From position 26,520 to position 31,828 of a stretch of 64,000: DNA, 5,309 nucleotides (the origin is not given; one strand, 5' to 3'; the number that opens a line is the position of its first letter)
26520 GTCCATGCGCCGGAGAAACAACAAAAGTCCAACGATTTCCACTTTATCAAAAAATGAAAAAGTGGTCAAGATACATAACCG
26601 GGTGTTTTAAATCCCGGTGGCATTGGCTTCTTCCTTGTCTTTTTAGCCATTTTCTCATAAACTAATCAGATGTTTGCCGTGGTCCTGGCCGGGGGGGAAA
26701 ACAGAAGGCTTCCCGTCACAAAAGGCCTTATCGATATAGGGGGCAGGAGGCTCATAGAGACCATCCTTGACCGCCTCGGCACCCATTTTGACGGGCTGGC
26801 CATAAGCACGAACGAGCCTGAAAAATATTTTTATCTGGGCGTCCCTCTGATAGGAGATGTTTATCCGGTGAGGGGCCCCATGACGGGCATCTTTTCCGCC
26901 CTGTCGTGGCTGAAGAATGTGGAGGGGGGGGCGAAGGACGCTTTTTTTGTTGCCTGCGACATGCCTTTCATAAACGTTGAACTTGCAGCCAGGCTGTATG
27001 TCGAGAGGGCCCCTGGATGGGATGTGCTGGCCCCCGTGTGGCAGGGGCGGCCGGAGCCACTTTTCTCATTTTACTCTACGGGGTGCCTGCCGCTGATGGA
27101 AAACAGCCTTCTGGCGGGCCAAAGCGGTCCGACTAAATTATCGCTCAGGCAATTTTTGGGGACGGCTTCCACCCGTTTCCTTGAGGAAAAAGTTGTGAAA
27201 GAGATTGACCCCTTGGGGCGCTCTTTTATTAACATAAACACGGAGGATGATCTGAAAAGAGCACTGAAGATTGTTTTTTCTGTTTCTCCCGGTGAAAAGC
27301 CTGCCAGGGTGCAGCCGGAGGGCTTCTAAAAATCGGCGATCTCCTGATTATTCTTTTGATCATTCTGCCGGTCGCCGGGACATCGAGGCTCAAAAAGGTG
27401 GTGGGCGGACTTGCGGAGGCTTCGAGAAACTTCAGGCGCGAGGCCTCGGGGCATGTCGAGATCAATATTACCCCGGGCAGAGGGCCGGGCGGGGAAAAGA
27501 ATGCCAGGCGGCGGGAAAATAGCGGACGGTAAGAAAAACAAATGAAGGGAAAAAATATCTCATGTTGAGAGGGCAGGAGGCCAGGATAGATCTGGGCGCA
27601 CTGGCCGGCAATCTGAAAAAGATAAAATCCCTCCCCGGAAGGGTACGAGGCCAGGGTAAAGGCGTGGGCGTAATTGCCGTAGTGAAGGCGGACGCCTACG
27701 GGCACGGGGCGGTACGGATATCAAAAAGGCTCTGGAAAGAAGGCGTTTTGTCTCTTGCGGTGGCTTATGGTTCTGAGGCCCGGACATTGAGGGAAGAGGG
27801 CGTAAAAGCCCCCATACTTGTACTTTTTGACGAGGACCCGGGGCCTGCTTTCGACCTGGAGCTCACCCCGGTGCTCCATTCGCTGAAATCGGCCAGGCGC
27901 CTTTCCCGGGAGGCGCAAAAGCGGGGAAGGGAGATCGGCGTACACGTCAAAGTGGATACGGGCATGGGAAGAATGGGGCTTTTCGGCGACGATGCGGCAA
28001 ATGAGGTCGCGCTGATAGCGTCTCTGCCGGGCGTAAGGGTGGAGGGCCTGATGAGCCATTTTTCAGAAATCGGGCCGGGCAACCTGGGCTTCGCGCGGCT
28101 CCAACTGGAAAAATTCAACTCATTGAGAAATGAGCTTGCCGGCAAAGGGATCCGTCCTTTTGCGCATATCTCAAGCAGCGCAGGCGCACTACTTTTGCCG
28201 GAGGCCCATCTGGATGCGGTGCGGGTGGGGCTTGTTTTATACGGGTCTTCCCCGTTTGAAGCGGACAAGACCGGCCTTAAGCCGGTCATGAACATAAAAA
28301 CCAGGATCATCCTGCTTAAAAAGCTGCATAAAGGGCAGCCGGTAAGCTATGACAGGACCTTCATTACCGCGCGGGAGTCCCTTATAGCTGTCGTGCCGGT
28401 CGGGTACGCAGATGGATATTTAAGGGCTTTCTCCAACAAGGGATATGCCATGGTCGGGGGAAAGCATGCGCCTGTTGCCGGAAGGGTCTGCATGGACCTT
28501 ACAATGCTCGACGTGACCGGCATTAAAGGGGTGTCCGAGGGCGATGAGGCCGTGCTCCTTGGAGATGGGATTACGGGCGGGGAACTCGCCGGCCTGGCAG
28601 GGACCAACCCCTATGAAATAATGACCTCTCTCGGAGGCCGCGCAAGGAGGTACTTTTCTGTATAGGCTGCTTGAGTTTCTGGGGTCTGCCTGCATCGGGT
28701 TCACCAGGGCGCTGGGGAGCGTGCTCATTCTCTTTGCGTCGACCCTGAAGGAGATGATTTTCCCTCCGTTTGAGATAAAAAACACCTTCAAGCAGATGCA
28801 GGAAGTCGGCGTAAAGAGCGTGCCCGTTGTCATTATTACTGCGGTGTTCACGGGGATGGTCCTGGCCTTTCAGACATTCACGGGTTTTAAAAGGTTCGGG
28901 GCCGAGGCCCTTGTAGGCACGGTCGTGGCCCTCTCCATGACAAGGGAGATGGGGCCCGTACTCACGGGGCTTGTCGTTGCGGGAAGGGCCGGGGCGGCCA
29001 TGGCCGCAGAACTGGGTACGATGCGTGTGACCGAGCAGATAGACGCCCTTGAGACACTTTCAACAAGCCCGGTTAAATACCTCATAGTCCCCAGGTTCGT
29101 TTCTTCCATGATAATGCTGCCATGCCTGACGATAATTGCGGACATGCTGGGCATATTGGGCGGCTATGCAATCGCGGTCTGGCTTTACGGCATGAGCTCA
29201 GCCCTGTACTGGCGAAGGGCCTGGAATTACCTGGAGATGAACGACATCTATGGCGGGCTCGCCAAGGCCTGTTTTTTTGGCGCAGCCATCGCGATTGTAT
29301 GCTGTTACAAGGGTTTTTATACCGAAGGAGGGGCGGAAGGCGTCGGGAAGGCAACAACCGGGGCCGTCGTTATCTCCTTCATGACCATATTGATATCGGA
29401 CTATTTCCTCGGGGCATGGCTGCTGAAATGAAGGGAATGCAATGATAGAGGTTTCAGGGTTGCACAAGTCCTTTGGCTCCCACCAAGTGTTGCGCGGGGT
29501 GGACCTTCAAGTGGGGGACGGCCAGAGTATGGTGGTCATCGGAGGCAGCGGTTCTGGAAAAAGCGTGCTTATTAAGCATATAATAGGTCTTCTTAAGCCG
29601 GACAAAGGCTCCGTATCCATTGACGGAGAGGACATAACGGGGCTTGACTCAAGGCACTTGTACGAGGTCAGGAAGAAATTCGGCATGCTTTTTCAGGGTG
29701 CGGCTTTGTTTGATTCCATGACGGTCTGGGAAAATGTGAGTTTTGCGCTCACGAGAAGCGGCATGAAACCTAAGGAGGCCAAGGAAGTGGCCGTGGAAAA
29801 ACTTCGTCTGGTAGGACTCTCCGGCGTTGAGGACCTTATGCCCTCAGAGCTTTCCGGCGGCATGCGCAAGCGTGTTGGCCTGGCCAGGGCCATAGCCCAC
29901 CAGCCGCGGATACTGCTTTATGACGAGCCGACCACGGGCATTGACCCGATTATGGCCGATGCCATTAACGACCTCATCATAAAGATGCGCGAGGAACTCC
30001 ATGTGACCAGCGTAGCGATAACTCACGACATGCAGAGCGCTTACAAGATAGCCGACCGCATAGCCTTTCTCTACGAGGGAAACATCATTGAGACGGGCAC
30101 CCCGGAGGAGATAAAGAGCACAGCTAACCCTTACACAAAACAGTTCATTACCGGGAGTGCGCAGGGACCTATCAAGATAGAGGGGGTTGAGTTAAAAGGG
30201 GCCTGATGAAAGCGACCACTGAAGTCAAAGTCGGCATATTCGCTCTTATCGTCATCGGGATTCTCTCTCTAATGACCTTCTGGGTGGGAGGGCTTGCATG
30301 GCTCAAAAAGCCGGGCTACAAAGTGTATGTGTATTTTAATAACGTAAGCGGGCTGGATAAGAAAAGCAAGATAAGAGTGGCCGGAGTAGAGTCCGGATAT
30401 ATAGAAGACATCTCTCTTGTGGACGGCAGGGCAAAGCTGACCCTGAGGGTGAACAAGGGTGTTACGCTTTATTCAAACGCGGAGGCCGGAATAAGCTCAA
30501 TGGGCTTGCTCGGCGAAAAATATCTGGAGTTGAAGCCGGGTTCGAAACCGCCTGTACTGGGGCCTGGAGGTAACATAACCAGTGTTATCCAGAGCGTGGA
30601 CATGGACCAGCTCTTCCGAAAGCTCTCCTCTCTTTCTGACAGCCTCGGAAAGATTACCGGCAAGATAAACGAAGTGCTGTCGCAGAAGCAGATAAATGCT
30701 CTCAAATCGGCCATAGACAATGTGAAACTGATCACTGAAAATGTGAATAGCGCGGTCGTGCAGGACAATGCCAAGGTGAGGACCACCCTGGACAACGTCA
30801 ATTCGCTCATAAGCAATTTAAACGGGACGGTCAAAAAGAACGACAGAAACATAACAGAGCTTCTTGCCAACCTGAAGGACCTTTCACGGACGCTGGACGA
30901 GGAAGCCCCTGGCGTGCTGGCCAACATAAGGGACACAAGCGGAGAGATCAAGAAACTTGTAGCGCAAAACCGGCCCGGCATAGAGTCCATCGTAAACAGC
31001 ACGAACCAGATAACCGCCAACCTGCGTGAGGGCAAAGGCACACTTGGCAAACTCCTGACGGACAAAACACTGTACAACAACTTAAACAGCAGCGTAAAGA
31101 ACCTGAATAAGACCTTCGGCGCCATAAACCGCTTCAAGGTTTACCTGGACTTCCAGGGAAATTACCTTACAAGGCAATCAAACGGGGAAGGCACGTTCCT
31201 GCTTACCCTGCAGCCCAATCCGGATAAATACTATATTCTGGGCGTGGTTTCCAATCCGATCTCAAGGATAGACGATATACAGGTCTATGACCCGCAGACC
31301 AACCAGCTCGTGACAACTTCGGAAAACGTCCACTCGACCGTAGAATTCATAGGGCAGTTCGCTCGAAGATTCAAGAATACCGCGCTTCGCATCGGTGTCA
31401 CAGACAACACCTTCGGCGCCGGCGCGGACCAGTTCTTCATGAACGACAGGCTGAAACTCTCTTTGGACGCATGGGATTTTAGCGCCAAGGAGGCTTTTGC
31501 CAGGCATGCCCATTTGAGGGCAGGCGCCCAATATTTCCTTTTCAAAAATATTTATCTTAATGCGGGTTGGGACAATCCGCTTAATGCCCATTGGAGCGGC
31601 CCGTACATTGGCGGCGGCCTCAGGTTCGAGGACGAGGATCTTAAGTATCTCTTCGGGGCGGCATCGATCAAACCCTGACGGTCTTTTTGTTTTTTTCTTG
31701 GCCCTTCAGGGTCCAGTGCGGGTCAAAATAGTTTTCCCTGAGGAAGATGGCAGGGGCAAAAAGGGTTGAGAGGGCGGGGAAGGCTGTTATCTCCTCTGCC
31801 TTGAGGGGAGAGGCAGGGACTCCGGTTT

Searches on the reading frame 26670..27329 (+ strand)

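Call 31: search_protein_families(library=pfam, max_evalue=0.000001, proteins=[window:26670-27329:+])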
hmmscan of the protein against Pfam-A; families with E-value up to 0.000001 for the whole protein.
window:26670-27329:+ (219 aa): 1 family
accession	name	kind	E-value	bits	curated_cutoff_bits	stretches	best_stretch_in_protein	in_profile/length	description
PF12804.13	NTP_transf_3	-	6e-30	105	27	1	3-154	1-150/160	MobA-like NTP transferase domain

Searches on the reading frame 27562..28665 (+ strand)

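Call 31: search_protein_families(library=pfam, max_evalue=0.000001, proteins=[window:27562-28665:+])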
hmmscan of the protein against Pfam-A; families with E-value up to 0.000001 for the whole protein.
window:27562-28665:+ (367 aa): 2 families
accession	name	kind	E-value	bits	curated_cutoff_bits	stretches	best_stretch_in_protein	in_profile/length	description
PF01168.26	Ala_racemase_N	-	9.5e-56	189.4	24.1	1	9-231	1-220/220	Alanine racemase, N-terminal domain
PF00842.27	Ala_racemase_C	-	5.7e-42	142.7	25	1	242-364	1-126/127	Alanine racemase, C-terminal domain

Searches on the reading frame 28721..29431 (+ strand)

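Call 31: search_protein_families(library=pfam, max_evalue=0.000001, proteins=[window:28721-29431:+])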
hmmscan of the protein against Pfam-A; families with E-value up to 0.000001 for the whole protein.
window:28721-29431:+ (236 aa): 1 family
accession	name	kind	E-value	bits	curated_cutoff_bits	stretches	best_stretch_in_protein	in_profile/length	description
PF02405.21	MlaE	-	7.5e-85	284.3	22.5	1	23-230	2-209/212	Permease MlaE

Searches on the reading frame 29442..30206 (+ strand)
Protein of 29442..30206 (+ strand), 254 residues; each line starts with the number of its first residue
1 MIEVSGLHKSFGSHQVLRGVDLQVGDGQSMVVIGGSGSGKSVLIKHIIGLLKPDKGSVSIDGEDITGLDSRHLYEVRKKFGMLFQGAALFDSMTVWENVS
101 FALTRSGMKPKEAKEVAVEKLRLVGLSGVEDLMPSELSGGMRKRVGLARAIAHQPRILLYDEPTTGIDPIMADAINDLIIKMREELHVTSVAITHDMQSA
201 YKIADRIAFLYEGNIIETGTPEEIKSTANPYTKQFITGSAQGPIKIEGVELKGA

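Call 31: search_protein_families(library=pfam, max_evalue=0.000001, proteins=[window:29442-30206:+])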
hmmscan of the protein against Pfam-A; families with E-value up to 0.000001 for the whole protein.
window:29442-30206:+ (254 aa): 1 family
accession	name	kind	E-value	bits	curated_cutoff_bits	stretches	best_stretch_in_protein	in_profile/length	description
PF00005.33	ABC_tran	-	5e-33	115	25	1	17-165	1-137/137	ABC transporter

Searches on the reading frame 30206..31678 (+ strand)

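Call 31: search_protein_families(library=pfam, max_evalue=0.000001, proteins=[window:30206-31678:+])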
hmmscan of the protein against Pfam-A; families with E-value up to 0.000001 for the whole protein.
window:30206-31678:+ (490 aa): 1 family
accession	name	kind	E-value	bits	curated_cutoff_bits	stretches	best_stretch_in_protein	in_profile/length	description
PF02470.25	MlaD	-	8.9e-20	71.2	25.1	1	36-112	1-81/81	MlaD protein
